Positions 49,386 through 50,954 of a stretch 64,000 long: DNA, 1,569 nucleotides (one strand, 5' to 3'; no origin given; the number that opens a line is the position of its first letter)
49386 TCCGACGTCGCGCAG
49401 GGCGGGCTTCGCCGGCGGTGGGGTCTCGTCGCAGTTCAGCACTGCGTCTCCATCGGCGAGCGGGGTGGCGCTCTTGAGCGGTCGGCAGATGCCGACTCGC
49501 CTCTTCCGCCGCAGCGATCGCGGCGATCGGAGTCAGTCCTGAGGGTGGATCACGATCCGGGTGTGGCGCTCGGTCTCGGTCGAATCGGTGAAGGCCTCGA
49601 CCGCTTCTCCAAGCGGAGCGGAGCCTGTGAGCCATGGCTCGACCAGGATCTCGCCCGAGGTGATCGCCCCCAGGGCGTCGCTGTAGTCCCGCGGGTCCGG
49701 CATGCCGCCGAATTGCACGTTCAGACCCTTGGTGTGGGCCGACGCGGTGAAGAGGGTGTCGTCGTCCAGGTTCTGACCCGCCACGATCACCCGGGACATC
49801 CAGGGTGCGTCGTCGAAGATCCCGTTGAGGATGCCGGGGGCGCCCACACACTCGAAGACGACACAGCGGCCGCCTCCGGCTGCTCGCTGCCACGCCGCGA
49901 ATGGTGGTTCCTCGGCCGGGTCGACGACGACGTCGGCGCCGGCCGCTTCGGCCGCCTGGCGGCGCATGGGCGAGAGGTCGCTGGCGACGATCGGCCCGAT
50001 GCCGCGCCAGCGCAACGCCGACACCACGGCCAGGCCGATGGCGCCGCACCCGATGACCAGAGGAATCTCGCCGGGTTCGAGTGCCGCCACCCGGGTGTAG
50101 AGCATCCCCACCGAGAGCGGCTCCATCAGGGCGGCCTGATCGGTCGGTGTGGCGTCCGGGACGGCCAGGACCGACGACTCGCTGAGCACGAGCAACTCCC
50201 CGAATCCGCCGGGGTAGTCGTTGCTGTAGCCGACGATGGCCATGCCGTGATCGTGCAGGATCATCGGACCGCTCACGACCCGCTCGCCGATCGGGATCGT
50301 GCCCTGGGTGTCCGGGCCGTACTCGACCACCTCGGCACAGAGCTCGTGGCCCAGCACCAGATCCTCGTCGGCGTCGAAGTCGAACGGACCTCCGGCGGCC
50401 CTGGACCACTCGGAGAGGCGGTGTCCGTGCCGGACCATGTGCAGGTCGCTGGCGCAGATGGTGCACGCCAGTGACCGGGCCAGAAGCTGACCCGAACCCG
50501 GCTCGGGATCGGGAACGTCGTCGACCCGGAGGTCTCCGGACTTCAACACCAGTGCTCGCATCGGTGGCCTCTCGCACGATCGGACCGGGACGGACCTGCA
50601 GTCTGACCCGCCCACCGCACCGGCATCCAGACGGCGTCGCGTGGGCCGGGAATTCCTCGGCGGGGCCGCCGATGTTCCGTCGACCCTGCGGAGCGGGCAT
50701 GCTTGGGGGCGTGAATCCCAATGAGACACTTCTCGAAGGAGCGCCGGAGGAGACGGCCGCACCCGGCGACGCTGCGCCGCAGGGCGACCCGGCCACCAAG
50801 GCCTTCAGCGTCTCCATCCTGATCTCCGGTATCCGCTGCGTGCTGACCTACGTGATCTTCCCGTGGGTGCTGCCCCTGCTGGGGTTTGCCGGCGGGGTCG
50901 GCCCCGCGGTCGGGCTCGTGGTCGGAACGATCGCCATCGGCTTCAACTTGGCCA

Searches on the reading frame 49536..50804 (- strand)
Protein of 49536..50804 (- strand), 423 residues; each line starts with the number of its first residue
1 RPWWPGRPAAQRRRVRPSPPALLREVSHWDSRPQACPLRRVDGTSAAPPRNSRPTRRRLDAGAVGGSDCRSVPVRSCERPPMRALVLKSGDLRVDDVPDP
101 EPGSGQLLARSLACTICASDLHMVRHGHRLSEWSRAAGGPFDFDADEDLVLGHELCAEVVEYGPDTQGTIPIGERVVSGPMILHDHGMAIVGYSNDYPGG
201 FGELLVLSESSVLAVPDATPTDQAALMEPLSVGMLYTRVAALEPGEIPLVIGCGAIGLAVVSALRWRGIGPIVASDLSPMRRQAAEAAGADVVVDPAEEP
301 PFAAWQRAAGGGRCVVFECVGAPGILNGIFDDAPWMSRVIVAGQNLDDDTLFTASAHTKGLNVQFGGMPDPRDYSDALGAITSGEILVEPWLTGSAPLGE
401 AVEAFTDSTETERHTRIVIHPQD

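Call 65: search_protein_families(library=pfam, proteins=[window:49536-50804:-], max_evalue=0.0001)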
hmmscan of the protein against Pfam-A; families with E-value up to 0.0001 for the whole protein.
window:49536-50804:- (423 aa): 2 families
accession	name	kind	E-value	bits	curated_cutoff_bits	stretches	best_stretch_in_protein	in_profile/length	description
PF00107.32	ADH_zinc_N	-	2.4e-11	44.1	31.8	1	255-378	1-124/129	Zinc-binding dehydrogenase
PF08240.17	ADH_N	-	8.9e-11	42.4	23.5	1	104-217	2-104/104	Alcohol dehydrogenase GroES-like domain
